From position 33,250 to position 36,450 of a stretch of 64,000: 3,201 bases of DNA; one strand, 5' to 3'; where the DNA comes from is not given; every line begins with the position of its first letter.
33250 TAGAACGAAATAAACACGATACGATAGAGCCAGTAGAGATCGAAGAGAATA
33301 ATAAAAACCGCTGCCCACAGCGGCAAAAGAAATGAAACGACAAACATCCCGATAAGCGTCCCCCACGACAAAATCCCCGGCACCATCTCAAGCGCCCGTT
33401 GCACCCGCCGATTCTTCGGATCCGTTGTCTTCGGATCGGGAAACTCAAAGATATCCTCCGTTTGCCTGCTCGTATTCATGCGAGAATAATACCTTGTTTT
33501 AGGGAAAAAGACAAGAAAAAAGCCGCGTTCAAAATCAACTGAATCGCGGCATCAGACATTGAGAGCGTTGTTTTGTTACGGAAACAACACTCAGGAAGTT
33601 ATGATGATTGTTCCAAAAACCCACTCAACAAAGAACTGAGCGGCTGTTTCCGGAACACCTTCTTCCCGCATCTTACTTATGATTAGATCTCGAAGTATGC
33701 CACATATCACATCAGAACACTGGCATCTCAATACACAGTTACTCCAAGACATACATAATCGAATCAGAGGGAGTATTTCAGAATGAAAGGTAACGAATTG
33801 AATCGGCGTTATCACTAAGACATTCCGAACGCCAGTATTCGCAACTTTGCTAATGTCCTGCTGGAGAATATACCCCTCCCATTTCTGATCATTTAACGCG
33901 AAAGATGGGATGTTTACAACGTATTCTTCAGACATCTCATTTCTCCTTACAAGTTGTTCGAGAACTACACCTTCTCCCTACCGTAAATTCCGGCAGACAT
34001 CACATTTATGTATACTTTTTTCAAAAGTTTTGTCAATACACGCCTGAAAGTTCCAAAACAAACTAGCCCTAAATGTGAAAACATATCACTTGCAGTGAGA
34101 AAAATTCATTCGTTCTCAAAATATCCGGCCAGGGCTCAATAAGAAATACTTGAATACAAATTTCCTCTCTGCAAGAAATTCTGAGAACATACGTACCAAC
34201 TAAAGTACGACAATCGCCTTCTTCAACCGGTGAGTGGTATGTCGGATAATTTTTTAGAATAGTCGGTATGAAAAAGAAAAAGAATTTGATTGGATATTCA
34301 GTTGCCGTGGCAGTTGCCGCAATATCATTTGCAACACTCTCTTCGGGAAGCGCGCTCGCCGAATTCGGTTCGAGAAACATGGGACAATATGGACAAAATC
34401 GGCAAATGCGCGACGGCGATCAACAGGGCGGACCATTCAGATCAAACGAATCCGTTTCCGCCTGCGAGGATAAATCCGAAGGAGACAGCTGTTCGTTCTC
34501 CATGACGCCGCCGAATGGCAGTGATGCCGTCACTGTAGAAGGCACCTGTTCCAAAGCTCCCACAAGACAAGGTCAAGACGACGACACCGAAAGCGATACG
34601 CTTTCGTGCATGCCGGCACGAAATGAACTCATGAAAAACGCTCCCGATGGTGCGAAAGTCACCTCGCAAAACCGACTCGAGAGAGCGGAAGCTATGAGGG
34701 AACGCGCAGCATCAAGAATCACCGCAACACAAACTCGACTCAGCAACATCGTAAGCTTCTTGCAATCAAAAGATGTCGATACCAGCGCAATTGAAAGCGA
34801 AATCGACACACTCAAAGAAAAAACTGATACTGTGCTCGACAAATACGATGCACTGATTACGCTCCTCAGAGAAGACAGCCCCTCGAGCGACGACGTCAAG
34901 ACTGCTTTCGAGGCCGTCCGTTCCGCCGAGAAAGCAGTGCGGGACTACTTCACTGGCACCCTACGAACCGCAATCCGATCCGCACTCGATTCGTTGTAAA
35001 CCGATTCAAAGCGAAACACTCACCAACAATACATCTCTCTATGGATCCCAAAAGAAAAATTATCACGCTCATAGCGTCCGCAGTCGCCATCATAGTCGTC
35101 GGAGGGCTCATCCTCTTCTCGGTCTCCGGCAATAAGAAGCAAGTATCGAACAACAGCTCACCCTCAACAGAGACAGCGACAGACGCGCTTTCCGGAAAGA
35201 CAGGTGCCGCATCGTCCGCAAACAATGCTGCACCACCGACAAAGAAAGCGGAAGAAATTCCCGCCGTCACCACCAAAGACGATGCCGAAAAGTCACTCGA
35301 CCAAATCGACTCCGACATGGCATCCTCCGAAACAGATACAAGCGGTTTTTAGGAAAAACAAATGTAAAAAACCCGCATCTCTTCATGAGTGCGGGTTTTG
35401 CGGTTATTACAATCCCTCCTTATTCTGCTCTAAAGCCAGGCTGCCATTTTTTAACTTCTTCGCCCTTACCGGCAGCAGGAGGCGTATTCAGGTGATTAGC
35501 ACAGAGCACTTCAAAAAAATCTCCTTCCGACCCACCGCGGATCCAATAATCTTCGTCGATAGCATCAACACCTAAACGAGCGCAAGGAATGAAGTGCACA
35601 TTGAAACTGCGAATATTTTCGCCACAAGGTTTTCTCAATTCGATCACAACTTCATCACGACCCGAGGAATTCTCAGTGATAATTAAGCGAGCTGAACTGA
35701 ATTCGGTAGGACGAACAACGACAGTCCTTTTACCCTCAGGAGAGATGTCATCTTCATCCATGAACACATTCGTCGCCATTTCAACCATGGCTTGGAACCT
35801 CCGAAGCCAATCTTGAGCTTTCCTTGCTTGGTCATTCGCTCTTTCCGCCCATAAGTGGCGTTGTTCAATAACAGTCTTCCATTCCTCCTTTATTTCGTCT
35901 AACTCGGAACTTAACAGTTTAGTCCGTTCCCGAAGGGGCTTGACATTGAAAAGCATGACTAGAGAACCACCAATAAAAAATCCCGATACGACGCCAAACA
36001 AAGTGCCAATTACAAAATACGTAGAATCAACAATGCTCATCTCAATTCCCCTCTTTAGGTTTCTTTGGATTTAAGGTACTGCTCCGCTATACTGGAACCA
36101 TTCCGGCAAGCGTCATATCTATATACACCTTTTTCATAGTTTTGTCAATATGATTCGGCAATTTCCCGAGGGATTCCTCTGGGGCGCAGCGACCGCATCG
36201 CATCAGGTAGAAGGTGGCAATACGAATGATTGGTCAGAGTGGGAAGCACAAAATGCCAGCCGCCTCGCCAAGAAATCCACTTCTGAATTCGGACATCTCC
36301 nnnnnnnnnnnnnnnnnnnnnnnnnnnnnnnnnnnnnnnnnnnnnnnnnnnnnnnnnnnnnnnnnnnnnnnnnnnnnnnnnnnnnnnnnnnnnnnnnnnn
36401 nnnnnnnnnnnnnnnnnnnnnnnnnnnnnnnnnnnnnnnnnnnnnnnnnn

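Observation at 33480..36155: AT-rich island of four small lineage-specific genes, two of which are driven by near-identical approximately 55-nt promoter/operator elements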

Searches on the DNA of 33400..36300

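Call 51: search_rna_families(source=window, start=33400, end=36300, threshold=evalue, max_evalue=1)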
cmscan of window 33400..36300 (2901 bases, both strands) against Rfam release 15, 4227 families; matches with E-value up to 1: 2.
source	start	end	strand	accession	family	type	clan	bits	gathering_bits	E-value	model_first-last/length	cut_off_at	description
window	34110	34188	-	RF03218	mir-3015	Gene; miRNA;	-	25.7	59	0.055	1-57/57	no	mir-3015 microRNA precursor family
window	35366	35476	-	RF01394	isrK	Gene; sRNA;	-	18.5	50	0.59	1-77/77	no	isrK Hfq binding RNA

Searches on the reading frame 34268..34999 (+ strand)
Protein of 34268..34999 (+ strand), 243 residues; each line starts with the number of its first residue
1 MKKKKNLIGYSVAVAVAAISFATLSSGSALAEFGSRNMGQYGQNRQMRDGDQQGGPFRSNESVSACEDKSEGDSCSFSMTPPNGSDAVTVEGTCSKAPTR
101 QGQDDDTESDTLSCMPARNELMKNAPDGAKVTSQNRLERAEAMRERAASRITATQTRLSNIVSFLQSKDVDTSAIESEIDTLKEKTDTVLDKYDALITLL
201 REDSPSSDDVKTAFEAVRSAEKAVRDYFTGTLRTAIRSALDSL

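Call 7: search_protein_families(library=pfam, proteins=[window:34268-34999:+], max_evalue=1)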
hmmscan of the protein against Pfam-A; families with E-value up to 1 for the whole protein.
window:34268-34999:+ (243 aa): 3 families
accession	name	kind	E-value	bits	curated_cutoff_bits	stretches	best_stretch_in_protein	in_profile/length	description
PF09726.14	Macoilin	-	0.063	12.3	32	1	57-204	315-459/671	Macoilin family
PF04740.18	LXG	-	0.077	13.3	26.5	1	134-200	105-168/202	LXG domain of WXG superfamily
PF25579.1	TPR_TRIP12_N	-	0.089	13.2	33.7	1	74-182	18-123/223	E3 ubiquitin-protein ligase TRIP12-like, TPR repeats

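Call 8: search_protein_families(library=ncbifam, proteins=[window:34268-34999:+], max_evalue=1)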
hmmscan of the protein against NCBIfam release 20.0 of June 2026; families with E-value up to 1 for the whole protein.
window:34268-34999:+ (243 aa): 3 families
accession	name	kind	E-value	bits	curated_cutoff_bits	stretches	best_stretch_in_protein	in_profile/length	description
NF007988.0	PRK10716.1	equivalog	0.14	10.7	585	1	1-40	1-40/435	long-chain fatty acid transporter FadL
TIGR04346.1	DotA_TraY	subfamily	0.31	9.6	100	1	59-197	167-289/656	DotA/TraY family protein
NF033632.1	SLATT_4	domain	0.37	10.6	55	0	138-192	81-134/154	SLATT domain-containing protein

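Call 37: find_homologous_proteins(query=window:34268-34999:+, max_evalue=0.01)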
Query window:34268-34999:+ (243 aa): 6 proteins with E <= 0.01 among 1315 candidates.
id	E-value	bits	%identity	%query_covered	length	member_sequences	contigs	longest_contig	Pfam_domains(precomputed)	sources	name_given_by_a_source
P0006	1.3e-133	461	91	100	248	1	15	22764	-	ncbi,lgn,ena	-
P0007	5.0e-133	459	90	100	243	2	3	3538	-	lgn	-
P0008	4.3e-93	329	65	100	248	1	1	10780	-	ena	-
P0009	5.1e-79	283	64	91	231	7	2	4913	-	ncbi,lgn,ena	-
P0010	1.6e-72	262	57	95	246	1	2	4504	-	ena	-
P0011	3.4e-72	261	57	95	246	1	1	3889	-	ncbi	-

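Call 39: find_encoding_contigs(protein=P0006, flank=10000, max_places=6)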
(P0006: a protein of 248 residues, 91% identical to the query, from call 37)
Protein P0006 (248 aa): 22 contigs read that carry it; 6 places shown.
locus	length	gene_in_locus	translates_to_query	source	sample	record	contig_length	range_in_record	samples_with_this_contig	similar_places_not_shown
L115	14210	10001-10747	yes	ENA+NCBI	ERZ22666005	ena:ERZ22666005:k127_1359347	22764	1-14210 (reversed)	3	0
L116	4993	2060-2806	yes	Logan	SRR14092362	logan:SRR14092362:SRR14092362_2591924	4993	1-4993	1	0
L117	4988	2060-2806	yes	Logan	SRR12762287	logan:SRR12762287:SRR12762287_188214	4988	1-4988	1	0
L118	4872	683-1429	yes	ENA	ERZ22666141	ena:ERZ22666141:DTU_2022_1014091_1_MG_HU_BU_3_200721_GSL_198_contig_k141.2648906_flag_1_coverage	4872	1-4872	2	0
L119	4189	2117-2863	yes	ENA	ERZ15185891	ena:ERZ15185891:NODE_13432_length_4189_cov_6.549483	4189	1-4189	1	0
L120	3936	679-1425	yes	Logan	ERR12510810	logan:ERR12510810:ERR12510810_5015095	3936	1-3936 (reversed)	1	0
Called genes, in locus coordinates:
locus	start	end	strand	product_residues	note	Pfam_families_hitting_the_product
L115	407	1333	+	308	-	PF00551:Formyl_trans_N, PF02911:Formyl_trans_C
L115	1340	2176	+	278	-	PF00581:Rhodanese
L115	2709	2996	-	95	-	PF00166:Cpn10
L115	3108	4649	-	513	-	PF13365:Trypsin_2, PF00595:PDZ (faint), PF13180:PDZ_2, PF17820:PDZ_6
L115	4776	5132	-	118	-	-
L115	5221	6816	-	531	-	PF04542:Sigma70_r2, PF04545:Sigma70_r4 (weak)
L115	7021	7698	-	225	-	PF01794:Ferric_reduct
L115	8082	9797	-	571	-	-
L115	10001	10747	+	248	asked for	-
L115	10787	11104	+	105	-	-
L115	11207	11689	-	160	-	-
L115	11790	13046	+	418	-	PF00232:Glyco_hydro_1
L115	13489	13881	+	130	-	-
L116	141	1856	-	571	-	-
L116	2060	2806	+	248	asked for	-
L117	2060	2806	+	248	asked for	-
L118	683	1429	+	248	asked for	-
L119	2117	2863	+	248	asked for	-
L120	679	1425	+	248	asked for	-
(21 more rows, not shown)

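Call 40: find_encoding_contigs(protein=P0008, flank=10000, max_places=4)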
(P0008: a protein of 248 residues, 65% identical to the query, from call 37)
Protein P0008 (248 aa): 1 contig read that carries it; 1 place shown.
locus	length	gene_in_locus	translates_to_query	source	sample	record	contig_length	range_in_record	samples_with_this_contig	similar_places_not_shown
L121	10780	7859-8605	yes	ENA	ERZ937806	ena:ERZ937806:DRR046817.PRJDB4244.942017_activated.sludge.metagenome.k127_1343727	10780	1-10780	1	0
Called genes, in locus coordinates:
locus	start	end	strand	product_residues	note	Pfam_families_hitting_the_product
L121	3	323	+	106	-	?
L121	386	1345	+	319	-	PF00551:Formyl_trans_N, PF02911:Formyl_trans_C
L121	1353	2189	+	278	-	PF00581:Rhodanese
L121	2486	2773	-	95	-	PF00166:Cpn10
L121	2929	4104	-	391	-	PF13365:Trypsin_2, PF00595:PDZ (faint), PF13180:PDZ_2, PF17820:PDZ_6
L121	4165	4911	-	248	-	-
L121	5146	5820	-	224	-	PF01794:Ferric_reduct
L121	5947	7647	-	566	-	-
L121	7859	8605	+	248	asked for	-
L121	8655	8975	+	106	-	-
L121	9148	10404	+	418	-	PF00232:Glyco_hydro_1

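Call 57: find_encoding_contigs(protein=P0009, flank=10000, max_places=3)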
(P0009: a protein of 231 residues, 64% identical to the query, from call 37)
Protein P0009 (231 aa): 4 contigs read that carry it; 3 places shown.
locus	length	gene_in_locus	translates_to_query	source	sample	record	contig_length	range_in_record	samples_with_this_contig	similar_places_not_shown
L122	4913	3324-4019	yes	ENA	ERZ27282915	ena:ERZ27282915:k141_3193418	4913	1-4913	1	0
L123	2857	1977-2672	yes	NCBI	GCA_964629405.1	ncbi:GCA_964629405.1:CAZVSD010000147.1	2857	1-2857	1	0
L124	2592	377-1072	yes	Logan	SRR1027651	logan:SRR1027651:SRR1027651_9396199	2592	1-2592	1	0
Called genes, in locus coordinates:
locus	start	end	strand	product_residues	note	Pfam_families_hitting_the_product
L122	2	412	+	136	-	?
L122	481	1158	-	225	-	PF01794:Ferric_reduct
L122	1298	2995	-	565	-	-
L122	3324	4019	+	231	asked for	-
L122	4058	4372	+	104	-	-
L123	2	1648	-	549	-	?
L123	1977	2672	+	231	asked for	-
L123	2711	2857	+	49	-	?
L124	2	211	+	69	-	?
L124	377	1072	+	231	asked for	-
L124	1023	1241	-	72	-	-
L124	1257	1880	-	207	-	-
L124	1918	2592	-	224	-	?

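Call 58: find_encoding_contigs(protein=P0010, flank=10000, max_places=3)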
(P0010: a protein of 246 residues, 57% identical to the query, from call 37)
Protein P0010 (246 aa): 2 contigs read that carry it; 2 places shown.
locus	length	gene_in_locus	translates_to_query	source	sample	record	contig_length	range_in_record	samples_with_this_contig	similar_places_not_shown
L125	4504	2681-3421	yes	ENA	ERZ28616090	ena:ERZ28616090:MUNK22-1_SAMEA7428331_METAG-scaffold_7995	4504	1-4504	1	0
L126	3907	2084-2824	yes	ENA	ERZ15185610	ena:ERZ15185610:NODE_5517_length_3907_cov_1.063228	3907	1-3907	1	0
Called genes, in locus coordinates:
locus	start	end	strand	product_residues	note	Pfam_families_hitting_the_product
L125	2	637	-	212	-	?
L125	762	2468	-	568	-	-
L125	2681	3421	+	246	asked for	-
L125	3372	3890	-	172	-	-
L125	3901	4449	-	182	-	-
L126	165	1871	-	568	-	-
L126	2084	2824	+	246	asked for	-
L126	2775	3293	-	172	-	-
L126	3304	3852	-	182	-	-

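Call 63: search_protein_families(library=padloc, proteins=[window:34268-34999:+], max_evalue=0.1)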
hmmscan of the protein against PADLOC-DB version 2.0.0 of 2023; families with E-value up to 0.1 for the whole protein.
window:34268-34999:+ (243 aa): 2 families
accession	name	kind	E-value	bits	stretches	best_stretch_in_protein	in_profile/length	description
PDLC00518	JetC1|JetC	-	0.00081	15.3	1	86-225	591-734/1112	DUF3584 domain; MukB-like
PDLC00517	JetC1|JetC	-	0.002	14.5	1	134-225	650-743/1119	DUF3584 domain; MukB-like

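Call 64: search_protein_families(library=phrogs, proteins=[window:34268-34999:+], max_evalue=0.1)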
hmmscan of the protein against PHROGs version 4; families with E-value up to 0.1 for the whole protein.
window:34268-34999:+ (243 aa): 3 families
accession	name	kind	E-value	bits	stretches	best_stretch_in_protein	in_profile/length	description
phrog_3149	-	unknown function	0.003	19.1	1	132-160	31-58/61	-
phrog_18563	-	unknown function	0.017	16.9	1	136-197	13-74/77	-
phrog_8942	-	unknown function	0.077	13.2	0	112-191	30-110/370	-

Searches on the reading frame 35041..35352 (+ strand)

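Call 7: search_protein_families(library=pfam, proteins=[window:35041-35352:+], max_evalue=1)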
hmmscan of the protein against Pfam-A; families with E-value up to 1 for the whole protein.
window:35041-35352:+ (103 aa): 5 families
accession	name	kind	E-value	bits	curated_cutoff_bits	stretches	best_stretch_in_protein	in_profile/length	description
PF11271.13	PorA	-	0.046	13.5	29.5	1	9-94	4-90/297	Porin PorA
PF15784.10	GPS2_interact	-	0.14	13.1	27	1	52-99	3-49/92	G-protein pathway suppressor 2-interacting domain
PF06637.16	PV-1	-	0.19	10.9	30.1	1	10-60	29-80/439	PV-1 protein (PLVAP)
PF11021.13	DUF2613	-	0.25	11.9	22.1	1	5-49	1-42/55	Protein of unknown function (DUF2613)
PF20193.3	DUF6556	-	0.26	12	28.1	1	6-71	30-97/113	Family of unknown function (DUF6556)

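Call 8: search_protein_families(library=ncbifam, proteins=[window:35041-35352:+], max_evalue=1)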
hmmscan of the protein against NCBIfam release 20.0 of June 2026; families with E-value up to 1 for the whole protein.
window:35041-35352:+ (103 aa): 6 families
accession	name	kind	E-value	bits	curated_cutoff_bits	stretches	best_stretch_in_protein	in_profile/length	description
NF052435.1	BamI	equivalog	0.0026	17.6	180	1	9-82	4-84/226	biofilm-associated metzincin protease inhibitor BamI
NF006283.1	PRK08455.1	equivalog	0.011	15.3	187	1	7-53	20-67/182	flagellar basal body-associated protein FliL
TIGR04526.1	predic_Ig_block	subfamily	0.012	14.6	150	1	4-85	4-86/693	putative immunoglobulin-blocking virulence protein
NF033885.1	conj_TraP_IncI1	equivalog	0.014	15.1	135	1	10-93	16-98/217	conjugal transfer protein TraP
NF004285.1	PRK05696.1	equivalog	0.11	12.3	179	1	4-47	17-58/171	flagellar basal body-associated protein FliL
NF009420.1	PRK12785.1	equivalog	0.17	11.7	197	1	4-40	18-54/161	flagellar basal body-associated protein FliL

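Call 63: search_protein_families(library=padloc, proteins=[window:35041-35352:+], max_evalue=0.1)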
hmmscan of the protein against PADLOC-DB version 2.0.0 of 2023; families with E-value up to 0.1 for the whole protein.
window:35041-35352:+ (103 aa): 0 families

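Call 64: search_protein_families(library=phrogs, proteins=[window:35041-35352:+], max_evalue=0.1)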
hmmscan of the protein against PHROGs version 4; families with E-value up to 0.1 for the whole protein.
window:35041-35352:+ (103 aa): 5 families
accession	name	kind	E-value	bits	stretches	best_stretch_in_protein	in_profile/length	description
phrog_8545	-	moron, auxiliary metabolic gene and host takeover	0.00051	20.9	1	3-71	9-68/177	superinfection exclusion Sie-like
phrog_19175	-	unknown function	0.015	16.2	1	15-89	4-84/195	-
phrog_34414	-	unknown function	0.017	16.4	1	16-74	6-62/132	-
phrog_197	-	moron, auxiliary metabolic gene and host takeover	0.018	15.5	1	4-84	225-307/486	Zot-like toxin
phrog_19157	-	unknown function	0.07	14.1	1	4-76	2-71/162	-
